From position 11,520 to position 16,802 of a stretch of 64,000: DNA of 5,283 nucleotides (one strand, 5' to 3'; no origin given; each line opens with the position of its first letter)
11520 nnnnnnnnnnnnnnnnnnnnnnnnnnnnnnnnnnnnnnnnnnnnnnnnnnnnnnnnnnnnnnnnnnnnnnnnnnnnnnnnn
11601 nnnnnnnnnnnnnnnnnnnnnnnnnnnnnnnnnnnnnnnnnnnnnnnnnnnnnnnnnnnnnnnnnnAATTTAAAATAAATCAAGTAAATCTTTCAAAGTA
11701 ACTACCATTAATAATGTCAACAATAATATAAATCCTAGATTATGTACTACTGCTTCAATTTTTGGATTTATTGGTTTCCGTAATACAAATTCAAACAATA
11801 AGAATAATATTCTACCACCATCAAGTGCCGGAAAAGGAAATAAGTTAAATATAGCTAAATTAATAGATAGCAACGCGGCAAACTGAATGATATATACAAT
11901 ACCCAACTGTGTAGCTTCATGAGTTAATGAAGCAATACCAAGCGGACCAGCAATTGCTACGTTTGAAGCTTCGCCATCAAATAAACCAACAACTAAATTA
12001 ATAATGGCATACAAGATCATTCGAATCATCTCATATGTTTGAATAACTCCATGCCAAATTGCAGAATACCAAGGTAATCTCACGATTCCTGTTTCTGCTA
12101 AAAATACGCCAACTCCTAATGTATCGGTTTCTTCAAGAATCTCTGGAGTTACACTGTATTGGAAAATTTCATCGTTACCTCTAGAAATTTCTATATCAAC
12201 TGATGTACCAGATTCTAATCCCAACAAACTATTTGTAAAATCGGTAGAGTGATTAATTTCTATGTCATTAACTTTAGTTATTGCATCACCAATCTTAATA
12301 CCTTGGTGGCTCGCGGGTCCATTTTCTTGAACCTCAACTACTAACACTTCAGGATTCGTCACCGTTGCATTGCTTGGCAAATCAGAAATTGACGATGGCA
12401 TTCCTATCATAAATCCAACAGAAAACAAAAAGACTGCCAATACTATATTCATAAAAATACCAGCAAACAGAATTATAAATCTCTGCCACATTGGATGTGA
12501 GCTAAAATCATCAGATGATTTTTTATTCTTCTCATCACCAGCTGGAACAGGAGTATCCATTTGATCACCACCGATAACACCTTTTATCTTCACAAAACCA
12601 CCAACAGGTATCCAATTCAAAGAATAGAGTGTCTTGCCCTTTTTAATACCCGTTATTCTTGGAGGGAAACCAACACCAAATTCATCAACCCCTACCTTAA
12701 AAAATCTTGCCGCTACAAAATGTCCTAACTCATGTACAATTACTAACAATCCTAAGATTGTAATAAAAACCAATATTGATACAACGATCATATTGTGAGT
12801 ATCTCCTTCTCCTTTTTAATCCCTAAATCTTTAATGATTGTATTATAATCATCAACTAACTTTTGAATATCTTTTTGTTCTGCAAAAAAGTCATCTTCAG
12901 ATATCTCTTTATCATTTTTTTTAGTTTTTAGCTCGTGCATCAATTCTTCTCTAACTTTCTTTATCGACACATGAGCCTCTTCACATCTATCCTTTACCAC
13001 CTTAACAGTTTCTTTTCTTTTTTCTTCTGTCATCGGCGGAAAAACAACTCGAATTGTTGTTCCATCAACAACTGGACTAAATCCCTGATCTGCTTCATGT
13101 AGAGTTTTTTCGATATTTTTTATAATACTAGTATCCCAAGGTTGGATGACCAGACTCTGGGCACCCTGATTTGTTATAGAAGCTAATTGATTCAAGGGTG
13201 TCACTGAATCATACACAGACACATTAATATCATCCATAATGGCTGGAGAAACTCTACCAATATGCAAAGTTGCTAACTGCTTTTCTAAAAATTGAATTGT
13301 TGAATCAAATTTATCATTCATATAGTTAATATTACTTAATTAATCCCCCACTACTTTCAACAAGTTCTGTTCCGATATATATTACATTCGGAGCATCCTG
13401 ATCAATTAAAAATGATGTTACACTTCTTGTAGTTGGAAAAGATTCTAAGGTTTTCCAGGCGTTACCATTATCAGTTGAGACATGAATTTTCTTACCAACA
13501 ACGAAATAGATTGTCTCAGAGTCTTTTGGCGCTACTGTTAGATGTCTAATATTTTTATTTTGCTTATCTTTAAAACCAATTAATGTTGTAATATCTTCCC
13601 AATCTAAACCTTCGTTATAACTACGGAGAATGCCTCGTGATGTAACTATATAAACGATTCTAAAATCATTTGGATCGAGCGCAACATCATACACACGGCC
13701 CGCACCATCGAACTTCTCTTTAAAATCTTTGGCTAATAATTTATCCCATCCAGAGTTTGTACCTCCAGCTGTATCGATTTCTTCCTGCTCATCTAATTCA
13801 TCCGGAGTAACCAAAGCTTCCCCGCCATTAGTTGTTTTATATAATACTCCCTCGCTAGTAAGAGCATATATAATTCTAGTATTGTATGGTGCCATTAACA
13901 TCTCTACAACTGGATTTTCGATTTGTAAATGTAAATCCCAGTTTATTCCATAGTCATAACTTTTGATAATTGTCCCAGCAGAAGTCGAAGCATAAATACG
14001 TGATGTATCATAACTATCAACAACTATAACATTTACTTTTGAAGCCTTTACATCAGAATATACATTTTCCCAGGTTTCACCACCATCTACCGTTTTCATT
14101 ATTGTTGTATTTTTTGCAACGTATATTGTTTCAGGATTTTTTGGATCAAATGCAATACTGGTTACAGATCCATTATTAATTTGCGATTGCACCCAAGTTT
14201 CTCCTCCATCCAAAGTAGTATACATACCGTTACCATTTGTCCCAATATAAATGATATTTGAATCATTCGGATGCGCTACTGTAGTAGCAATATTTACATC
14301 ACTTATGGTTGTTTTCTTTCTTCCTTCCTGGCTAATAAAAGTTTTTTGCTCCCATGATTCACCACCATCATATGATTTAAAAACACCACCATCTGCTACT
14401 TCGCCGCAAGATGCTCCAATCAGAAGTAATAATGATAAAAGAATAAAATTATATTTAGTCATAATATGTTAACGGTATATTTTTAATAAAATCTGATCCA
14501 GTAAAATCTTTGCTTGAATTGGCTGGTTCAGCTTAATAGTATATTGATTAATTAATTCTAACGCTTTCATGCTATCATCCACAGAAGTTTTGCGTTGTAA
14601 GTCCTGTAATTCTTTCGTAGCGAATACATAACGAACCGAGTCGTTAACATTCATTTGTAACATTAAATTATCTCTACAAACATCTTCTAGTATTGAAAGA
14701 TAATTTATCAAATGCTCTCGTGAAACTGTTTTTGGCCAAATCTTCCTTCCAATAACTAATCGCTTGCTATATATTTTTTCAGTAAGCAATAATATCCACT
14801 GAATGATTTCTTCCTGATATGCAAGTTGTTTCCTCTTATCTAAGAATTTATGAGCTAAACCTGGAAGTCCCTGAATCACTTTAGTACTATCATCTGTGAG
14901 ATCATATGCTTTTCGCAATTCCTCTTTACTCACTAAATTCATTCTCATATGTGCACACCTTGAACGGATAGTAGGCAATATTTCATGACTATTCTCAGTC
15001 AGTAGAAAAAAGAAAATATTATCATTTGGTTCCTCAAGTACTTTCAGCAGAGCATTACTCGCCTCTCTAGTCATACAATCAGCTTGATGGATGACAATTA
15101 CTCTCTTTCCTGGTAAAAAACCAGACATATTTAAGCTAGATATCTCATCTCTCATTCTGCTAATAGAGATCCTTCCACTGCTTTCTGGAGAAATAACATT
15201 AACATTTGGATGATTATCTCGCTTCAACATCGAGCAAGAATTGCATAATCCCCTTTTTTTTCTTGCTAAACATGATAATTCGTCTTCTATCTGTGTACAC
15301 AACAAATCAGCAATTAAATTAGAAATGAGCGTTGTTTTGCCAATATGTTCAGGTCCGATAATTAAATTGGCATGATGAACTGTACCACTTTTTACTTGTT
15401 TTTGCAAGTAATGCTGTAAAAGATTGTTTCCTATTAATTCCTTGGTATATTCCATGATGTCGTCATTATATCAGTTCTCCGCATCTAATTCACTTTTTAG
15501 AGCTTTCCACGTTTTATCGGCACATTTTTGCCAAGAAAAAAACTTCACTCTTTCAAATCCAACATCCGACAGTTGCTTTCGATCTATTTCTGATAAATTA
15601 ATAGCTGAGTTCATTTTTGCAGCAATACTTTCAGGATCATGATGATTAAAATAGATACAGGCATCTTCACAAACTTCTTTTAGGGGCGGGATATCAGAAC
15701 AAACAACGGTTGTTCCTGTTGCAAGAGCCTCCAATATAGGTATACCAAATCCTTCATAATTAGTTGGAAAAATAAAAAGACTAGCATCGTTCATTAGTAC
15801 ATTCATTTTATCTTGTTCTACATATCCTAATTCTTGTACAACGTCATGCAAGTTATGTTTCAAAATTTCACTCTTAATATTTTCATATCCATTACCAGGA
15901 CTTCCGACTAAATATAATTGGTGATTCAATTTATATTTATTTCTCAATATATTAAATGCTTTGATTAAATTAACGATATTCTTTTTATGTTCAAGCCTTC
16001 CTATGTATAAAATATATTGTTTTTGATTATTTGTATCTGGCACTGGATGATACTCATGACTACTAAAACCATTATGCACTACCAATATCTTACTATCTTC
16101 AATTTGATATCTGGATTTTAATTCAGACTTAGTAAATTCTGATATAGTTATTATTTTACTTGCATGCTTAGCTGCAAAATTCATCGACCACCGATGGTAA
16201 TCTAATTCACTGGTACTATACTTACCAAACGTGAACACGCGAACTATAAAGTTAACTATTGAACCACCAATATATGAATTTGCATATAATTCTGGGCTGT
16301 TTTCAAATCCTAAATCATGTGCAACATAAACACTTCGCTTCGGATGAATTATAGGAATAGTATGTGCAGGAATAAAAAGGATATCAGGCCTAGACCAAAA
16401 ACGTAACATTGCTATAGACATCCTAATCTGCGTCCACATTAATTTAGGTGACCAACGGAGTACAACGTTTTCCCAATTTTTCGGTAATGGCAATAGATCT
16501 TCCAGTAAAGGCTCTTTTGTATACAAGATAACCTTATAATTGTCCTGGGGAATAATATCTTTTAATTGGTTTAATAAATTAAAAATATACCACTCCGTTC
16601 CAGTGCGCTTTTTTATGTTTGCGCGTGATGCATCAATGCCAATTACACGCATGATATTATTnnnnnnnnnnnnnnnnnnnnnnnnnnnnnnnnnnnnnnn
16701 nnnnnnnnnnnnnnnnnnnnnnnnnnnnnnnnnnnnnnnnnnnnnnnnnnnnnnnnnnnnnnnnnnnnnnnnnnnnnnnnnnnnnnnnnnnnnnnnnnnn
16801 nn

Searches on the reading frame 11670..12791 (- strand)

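Call 12: search_protein_families(library=pfam, proteins=[window:11670-12791:-], max_evalue=0.0001)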
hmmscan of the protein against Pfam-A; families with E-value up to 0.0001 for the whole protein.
window:11670-12791:- (373 aa): 4 families
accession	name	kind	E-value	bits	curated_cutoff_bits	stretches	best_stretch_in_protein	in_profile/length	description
PF02163.28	Peptidase_M50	-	1.2e-57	195.2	27.2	1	9-360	2-221/221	Peptidase family M50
PF13180.12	PDZ_2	-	2.2e-14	54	27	1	144-208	9-73/80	PDZ domain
PF17820.7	PDZ_6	-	1.5e-06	28.3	27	1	151-189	2-39/54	PDZ domain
PF00595.29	PDZ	-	8.6e-06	26.5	23.2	1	136-184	23-62/81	PDZ domain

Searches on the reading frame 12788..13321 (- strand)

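Call 12: search_protein_families(library=pfam, proteins=[window:12788-13321:-], max_evalue=0.0001)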
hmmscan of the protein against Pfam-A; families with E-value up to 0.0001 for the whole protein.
window:12788-13321:- (177 aa): 1 family
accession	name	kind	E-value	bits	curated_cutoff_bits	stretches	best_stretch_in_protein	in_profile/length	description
PF01765.24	RRF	-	8.4e-53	179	29.7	1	12-175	1-164/164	Ribosome recycling factor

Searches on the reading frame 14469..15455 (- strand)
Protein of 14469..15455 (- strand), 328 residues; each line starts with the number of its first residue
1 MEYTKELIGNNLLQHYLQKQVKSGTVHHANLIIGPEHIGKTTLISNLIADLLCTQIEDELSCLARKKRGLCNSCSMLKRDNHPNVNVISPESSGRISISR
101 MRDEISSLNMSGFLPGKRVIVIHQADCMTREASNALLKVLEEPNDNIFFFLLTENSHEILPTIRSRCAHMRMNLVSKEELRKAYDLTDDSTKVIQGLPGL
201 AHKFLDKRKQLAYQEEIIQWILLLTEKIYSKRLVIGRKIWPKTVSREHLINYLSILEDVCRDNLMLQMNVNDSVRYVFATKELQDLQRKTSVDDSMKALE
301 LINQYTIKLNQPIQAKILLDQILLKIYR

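Call 12: search_protein_families(library=pfam, proteins=[window:14469-15455:-], max_evalue=0.0001)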
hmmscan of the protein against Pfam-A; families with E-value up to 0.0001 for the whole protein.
window:14469-15455:- (328 aa): 2 families
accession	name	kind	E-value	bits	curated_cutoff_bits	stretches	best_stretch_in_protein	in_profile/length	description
PF13177.12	DNA_pol3_delta2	-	3e-39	135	27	1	14-173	6-158/161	DNA polymerase III, delta subunit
PF00004.35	AAA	-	1.9e-05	25.6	21.2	1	31-169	2-125/131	ATPase family associated with various cellular activities (AAA)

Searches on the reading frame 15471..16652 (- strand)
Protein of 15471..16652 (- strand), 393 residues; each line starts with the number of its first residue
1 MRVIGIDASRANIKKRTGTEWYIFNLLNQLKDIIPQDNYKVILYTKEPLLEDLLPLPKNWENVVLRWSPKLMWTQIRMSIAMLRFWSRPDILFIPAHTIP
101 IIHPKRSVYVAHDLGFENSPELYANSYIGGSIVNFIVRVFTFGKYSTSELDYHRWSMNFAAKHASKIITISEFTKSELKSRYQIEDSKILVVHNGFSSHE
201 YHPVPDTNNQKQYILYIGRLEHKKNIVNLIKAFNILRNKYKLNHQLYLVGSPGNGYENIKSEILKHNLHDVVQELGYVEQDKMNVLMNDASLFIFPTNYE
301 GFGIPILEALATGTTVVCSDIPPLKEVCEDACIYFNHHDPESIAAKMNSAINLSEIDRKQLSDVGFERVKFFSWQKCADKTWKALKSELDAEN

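Call 12: search_protein_families(library=pfam, proteins=[window:15471-16652:-], max_evalue=0.0001)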
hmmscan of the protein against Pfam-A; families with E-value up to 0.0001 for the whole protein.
window:15471-16652:- (393 aa): 4 families
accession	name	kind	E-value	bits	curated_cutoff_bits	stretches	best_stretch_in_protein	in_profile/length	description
PF00534.26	Glycos_transf_1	-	7.6e-33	113.9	26.4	1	200-361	4-165/172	Glycosyl transferases group 1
PF13692.12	Glyco_trans_1_4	-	5.3e-25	88.8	27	1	212-351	2-140/142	Glycosyl transferases group 1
PF20706.3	GT4-conflict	-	4.5e-11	42.8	26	1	183-320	168-312/385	Family 4 Glycosyltransferase in conflict systems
PF13439.12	Glyco_transf_4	-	2.6e-10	41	28.5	1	18-196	3-166/170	Glycosyltransferase Family 4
